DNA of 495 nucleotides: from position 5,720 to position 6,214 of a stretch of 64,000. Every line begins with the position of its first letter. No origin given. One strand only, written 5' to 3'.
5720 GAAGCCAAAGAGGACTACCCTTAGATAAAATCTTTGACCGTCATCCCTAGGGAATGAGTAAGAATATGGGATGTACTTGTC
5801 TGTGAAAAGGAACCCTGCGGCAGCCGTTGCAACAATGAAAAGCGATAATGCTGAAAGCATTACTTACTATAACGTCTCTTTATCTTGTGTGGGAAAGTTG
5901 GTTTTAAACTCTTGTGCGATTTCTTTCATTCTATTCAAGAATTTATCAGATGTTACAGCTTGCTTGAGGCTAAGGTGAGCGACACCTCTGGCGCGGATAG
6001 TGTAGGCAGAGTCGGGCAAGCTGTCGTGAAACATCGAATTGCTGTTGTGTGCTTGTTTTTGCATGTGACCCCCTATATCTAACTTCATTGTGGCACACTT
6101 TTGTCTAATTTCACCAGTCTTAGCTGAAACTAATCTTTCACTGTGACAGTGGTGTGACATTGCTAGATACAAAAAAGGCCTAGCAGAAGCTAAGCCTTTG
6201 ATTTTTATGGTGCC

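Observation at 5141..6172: Uncharacterised two-gene cassette (small protein plus membrane protein) between the tRNA att site and int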

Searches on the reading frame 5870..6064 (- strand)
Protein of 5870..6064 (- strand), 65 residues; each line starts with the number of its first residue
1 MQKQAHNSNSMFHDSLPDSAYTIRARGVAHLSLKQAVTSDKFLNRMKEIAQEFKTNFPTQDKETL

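Call 65: find_homologous_proteins(query=A4, max_evalue=0.01)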
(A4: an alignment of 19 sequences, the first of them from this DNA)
Query A4 (19 sequences) (65 aa, profile of the alignment): 66 proteins with E <= 0.01 among 279 candidates.
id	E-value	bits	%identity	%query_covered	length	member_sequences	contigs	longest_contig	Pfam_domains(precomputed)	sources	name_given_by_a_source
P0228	9.2e-13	66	-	-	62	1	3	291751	-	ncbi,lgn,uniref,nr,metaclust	ncbi:hypothetical protein TI10_22390 [Photorhabdus luminescens subsp. luminescens]|uniref:Multidrug 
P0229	1.4e-12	65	-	-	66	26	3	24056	-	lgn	-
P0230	1.7e-12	65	-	-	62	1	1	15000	-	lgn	-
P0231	2.0e-12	65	-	-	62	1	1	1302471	-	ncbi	ncbi:multidrug ABC transporter ATPase [Photorhabdus temperata subsp. temperata]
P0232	6.0e-12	63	-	-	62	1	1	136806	-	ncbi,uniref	ncbi:multidrug ABC transporter ATPase [Photorhabdus sp. RM323S]|uniref:multidrug ABC transporter ATP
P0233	6.2e-12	63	-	-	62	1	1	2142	-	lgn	-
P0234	1.2e-11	62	-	-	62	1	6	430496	-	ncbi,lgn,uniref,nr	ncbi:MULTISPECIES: hypothetical protein [Photorhabdus]|uniref:Multidrug ABC transporter ATPase n=1 T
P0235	2.9e-11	61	-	-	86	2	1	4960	-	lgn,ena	-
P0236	3.2e-11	61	-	-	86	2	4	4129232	-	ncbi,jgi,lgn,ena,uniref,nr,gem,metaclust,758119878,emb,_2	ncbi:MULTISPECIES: hypothetical protein [Nitrincola]|uniref:Uncharacterized protein n=1 Tax=Nitrinco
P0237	1.4e-10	59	-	-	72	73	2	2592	-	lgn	-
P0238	2.2e-10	58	-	-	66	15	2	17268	-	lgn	-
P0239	5.5e-10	57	-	-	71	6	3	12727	-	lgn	-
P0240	6.4e-10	57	-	-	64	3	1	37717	-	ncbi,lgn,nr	ncbi:hypothetical protein DMX06_23765 [Pseudomonas mosselii]|nr:hypothetical protein DMX06_23765 [Ps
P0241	7.5e-10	57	-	-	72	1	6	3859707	-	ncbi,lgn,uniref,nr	ncbi:multidrug ABC transporter ATPase [Lonsdalea populi]|uniref:multidrug ABC transporter ATPase n=1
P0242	8.1e-10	56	-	-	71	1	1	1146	-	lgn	-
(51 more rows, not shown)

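Call 66: search_protein_families(library=pfam, alignment_id=A4, max_evalue=1)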
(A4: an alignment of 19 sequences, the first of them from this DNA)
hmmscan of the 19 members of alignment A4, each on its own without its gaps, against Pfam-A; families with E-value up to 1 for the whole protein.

A. member 1, seq(65 aa): 0 families

B. families by the number of members that match (of 19 scanned): 13 families
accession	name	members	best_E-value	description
PF17148.9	DUF5117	1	0.013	Domain of unknown function (DUF5117)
PF15348.11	GEMIN8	1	0.041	Gemini of Cajal bodies-associated protein 8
PF08759.17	GT-D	1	0.063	Glycosyltransferase GT-D fold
PF21229.3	TdIF1_2nd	1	0.072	TdIF1, C-terminal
PF09506.15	Salt_tol_Pase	1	0.091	Glucosylglycerol-phosphate phosphatase (Salt_tol_Pase)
PF17783.7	CvfB_WH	1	0.1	CvfB-like winged helix domain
PF06135.17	IreB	1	0.11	IreB regulatory phosphoprotein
PF20257.3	SAM_HAT_C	1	0.11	SAM hydroxide adenosyltransferase C-terminal domain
PF07743.18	HSCB_C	1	0.12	HSCB C-terminal oligomerisation domain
PF22223.1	ATR1_N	1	0.13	ATR1 N-terminal domain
PF25641.1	Head_fiber_dimeric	1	0.13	Head fiber dimeric protein-like domain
PF18342.7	LytB_SH3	1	0.13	Endo-beta-N-acetylglucosaminidase LytB SH3 domain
PF21389.3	CASTOR1_ACT-like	1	0.18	Cytosolic arginine sensor for mTORC1 subunit 1/2, ACT-like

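Call 84: predict_structure(alignment_id=A8)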
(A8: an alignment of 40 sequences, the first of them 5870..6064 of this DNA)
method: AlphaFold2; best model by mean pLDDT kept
length: 65 residues; sequences in the alignment: 40
mean_pLDDT: 56.0   pTM: 0.31
mean pLDDT of the five models: 56.0, 56.0, 55.7, 55.5, 52.9
residues with pLDDT >= 90: 0; 70-90: 18; 50-70: 18; < 50: 29
segments of 3 or more residues with pLDDT < 50: 1-27
pLDDT, mean of each block of 10 residues (from residue 1): 39 43 46 61 81 70 50
secondary structure, 60 per line:
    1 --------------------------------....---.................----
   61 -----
elements in order: H33-36 H40-56

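Call 109: search_solved_structures(query=A8, max_evalue=5)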
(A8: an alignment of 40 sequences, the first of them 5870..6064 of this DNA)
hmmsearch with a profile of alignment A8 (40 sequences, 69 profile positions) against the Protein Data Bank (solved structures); distinct sequences matched with E-value up to 5: 6.
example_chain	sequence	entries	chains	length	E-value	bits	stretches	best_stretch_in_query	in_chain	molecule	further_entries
7zc6_C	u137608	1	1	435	0.95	12.7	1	28-67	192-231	RnfC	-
4xyl_B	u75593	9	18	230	1.2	12.4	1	24-58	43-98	beta subunit of Acyl-CoA synthetase (NDP forming) | Uncharacterized protein | beta subunit of acetyl-CoA synthetase (NDP forming)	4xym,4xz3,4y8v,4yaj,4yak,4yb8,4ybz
8pjz_A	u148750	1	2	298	1.4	12.2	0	19-35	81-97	SAKe6EEtal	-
5wce_A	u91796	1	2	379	1.6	12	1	4-49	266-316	DNA polymerase III subunit beta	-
6izo_A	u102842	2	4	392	1.7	11.9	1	4-49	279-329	Beta sliding clamp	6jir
2n2u_A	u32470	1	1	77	1.8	11.8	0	32-57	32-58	OR358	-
